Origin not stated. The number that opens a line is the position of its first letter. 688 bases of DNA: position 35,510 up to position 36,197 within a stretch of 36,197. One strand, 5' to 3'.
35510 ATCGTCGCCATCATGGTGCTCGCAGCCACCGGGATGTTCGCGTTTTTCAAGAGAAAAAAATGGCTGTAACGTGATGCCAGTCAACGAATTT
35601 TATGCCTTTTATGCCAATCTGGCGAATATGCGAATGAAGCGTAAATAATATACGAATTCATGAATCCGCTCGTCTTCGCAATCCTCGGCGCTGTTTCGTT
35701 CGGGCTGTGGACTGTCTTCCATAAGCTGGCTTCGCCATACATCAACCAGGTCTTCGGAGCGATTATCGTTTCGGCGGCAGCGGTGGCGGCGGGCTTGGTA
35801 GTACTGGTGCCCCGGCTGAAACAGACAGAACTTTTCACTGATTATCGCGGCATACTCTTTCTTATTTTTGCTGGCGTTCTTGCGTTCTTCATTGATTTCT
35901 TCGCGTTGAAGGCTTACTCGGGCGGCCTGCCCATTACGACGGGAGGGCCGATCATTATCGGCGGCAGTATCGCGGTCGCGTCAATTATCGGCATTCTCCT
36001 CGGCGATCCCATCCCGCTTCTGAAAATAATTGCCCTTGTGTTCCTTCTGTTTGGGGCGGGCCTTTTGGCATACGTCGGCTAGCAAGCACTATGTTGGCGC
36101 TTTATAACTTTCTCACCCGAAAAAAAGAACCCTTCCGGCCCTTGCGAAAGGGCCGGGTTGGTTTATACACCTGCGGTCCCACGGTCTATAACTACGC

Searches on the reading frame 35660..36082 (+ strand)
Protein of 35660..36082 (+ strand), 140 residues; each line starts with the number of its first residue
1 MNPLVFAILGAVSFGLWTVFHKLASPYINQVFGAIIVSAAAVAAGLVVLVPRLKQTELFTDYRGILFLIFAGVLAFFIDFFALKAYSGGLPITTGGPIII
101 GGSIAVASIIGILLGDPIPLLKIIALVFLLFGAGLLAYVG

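Call 86: search_protein_families(library=pfam, proteins=[window:35660-36082:+], max_evalue=0.001)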
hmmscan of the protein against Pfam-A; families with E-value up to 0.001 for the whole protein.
window:35660-36082:+ (140 aa): 1 family
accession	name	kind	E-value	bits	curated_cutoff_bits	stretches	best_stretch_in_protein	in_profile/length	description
PF00892.27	EamA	-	0.00062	20.5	28.2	1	4-136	4-133/135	EamA-like transporter family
